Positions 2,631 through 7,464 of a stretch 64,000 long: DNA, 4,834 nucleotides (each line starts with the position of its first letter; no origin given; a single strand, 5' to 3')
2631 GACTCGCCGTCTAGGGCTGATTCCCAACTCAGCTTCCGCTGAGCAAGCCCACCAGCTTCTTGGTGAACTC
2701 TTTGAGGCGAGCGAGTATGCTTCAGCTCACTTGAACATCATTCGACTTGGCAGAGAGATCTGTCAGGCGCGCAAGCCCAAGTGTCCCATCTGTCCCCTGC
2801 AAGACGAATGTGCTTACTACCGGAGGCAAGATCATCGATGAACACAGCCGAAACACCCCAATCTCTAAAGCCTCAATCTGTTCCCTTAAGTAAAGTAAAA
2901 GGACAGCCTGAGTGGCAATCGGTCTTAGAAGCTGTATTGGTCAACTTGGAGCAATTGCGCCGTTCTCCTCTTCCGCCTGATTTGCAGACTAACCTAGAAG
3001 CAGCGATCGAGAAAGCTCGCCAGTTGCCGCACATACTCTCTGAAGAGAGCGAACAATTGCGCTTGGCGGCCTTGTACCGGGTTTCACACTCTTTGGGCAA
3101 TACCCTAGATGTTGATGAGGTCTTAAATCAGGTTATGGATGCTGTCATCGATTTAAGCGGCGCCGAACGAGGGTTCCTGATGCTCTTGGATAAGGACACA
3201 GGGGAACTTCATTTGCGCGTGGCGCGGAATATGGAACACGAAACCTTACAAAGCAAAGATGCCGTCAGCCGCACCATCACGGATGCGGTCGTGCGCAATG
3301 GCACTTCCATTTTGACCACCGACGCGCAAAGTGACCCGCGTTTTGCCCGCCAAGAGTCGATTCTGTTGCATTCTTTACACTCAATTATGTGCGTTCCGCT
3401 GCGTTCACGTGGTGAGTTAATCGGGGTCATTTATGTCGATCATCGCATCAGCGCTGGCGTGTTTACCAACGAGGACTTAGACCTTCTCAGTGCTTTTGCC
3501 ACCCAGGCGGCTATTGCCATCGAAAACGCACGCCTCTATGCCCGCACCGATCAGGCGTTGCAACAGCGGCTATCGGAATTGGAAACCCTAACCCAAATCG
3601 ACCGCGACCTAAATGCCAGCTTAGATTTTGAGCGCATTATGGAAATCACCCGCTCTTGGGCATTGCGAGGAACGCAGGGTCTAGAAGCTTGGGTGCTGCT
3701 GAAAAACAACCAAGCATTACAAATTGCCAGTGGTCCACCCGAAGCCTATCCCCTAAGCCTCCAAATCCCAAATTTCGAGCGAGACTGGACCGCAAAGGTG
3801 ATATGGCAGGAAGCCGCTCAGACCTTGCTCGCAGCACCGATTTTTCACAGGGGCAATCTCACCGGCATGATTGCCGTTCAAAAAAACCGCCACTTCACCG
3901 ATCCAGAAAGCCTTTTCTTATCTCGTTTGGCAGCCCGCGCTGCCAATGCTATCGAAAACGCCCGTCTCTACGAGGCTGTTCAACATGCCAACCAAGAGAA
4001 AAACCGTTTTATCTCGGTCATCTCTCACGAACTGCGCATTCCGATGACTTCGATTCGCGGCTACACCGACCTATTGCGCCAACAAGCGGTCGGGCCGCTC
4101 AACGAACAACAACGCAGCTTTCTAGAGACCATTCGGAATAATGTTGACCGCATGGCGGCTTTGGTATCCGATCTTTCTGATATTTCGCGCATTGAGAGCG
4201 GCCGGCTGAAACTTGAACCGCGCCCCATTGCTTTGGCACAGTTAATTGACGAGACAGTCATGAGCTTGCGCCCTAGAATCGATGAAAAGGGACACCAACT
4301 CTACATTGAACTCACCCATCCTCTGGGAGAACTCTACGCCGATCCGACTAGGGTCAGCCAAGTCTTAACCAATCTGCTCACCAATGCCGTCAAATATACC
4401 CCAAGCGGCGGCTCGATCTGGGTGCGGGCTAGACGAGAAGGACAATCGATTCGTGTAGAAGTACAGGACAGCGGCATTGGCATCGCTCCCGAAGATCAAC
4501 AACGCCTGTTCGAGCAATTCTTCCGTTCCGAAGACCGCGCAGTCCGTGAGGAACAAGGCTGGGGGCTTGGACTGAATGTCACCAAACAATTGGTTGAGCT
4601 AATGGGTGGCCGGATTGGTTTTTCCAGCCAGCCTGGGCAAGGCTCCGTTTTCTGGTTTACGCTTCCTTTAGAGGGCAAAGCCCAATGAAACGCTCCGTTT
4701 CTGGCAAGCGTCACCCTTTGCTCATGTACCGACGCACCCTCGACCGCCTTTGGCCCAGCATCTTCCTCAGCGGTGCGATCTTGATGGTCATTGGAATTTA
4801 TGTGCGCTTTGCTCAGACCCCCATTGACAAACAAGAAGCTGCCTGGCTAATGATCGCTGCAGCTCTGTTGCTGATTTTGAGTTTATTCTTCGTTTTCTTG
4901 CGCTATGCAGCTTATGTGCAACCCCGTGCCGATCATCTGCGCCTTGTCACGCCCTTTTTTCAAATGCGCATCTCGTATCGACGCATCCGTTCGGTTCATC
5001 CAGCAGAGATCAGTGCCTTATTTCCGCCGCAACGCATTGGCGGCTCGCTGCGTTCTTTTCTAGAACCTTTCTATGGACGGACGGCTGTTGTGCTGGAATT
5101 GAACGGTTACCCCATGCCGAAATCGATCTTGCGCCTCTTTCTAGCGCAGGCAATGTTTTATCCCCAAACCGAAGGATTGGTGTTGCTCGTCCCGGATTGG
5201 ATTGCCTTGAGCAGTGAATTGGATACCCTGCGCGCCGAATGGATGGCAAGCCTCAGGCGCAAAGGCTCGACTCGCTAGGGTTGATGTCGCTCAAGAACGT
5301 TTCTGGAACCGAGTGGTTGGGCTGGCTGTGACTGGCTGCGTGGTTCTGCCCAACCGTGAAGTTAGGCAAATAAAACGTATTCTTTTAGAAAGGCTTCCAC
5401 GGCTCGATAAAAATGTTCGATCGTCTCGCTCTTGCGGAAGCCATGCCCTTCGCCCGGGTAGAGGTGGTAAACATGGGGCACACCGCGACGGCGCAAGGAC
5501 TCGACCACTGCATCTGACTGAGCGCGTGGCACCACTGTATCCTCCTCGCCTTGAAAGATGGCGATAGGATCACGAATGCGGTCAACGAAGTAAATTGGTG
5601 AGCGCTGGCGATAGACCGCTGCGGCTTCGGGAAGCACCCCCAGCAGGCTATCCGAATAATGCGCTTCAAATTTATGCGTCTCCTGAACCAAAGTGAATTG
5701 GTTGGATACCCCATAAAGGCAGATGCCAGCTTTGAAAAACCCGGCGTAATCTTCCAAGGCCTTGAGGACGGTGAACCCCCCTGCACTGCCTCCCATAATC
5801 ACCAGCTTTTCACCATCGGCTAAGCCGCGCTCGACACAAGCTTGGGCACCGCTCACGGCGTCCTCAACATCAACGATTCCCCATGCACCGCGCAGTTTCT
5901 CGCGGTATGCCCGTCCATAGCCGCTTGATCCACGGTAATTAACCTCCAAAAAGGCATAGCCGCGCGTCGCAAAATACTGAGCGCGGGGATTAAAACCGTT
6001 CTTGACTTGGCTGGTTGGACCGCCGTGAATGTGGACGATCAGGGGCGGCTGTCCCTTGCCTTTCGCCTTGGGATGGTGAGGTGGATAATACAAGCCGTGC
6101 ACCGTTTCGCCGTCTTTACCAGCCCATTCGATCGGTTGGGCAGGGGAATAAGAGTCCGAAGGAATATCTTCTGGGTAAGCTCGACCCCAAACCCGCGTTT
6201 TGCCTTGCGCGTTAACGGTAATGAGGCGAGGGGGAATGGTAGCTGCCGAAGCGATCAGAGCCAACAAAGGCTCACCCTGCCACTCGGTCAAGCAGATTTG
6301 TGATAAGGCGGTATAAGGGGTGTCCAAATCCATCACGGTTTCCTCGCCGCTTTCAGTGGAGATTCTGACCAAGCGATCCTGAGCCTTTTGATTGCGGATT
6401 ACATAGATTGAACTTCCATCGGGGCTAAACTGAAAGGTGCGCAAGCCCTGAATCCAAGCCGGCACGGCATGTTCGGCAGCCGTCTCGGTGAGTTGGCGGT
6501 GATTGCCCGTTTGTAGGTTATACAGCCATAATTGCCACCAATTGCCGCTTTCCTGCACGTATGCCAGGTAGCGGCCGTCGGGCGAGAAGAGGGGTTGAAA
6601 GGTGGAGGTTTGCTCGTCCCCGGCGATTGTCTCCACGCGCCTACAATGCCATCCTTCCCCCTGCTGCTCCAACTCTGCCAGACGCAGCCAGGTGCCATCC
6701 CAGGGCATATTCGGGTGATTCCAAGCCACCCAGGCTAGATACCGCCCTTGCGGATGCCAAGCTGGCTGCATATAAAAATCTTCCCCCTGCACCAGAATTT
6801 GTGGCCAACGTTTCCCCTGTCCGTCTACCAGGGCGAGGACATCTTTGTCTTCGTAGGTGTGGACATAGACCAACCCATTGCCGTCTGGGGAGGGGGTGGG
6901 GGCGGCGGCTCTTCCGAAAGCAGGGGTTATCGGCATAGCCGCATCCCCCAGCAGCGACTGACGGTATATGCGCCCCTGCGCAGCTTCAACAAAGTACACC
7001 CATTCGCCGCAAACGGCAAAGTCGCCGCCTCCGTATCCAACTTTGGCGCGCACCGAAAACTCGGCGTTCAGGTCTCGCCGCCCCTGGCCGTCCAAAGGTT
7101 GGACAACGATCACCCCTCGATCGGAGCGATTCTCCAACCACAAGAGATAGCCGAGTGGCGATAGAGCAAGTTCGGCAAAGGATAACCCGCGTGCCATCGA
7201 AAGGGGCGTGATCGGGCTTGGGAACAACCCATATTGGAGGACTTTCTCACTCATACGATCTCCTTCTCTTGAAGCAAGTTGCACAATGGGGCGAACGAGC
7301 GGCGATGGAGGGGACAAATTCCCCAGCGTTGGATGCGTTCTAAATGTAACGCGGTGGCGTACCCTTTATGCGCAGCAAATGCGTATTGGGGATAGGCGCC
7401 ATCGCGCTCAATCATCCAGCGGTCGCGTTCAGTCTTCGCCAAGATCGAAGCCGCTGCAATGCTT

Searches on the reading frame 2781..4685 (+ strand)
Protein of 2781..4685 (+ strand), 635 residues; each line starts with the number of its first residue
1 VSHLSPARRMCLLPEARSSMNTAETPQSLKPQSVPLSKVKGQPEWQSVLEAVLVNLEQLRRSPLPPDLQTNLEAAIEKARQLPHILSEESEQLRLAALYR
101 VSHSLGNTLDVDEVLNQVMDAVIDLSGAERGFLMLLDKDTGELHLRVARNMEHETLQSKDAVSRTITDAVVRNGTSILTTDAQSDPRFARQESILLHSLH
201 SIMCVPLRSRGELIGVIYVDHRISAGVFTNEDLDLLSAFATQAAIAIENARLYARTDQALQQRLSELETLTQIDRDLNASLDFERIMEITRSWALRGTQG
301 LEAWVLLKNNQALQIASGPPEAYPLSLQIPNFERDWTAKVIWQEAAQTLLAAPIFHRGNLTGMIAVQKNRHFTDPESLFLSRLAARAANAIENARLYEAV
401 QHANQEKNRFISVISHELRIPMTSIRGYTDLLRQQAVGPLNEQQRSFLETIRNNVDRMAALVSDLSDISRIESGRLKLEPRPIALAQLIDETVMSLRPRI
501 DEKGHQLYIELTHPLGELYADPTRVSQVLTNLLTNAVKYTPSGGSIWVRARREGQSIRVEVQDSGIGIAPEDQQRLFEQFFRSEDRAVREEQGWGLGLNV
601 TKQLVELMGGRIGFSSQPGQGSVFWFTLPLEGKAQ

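Call 44: search_protein_families(library=pfam, proteins=[window:2781-4685:+], max_evalue=0.00001)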
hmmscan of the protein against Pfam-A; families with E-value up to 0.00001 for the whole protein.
window:2781-4685:+ (635 aa): 5 families
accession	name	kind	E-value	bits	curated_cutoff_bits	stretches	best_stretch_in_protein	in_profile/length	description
PF02518.31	HATPase_c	-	5.2e-33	114.2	26.4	1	521-631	2-110/111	Histidine kinase-, DNA gyrase B-, and HSP90-like ATPase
PF13185.12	GAF_2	-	1.1e-29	103.9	28.6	1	109-248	2-136/136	GAF domain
PF01590.32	GAF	-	1.1e-28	100.8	22.4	2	110-247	1-133/133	GAF domain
PF13492.12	GAF_3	-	1.2e-21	77.9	27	1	110-249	1-129/129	GAF domain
PF00512.31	HisKA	-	1.3e-21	76.8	26.9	1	407-474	2-66/66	His Kinase A (phospho-acceptor) domain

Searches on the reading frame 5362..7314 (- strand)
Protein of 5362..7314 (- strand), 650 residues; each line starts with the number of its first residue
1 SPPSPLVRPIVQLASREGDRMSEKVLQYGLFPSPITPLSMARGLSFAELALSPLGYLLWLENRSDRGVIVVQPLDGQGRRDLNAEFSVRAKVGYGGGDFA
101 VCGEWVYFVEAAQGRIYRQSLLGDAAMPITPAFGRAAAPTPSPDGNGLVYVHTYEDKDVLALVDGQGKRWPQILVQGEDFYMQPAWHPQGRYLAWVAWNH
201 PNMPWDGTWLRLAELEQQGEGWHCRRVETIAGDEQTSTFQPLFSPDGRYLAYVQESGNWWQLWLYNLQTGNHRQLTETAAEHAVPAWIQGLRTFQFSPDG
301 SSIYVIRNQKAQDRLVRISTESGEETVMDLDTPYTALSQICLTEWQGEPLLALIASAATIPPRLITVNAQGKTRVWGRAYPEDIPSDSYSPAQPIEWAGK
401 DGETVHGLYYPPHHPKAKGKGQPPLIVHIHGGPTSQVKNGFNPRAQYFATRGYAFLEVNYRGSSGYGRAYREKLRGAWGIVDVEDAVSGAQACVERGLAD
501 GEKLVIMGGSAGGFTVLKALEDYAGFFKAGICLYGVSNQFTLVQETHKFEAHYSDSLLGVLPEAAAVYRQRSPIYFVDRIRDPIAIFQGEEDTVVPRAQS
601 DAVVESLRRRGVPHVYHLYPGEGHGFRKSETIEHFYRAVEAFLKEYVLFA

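Call 44: search_protein_families(library=pfam, proteins=[window:5362-7314:-], max_evalue=0.00001)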
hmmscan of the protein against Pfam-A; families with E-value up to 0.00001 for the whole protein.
window:5362-7314:- (650 aa): 5 families
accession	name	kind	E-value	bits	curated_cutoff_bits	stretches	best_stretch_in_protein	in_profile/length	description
PF00326.27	Peptidase_S9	-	6.8e-46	156.9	22.6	1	441-646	3-209/213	Prolyl oligopeptidase family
PF20434.5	BD-FAE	-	1.1e-16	61.4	26.8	1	417-606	7-214/215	BD-FAE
PF07676.18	PD40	-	2.8e-11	43.5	20.9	0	239-253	12-26/38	WD40-like Beta Propeller Repeat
PF01738.24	DLH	-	2.2e-09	37.6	21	1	500-632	95-194/217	Dienelactone hydrolase family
PF12146.15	Hydrolase_4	-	3.7e-09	36.7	27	0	439-534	18-107/239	Serine aminopeptidase, S33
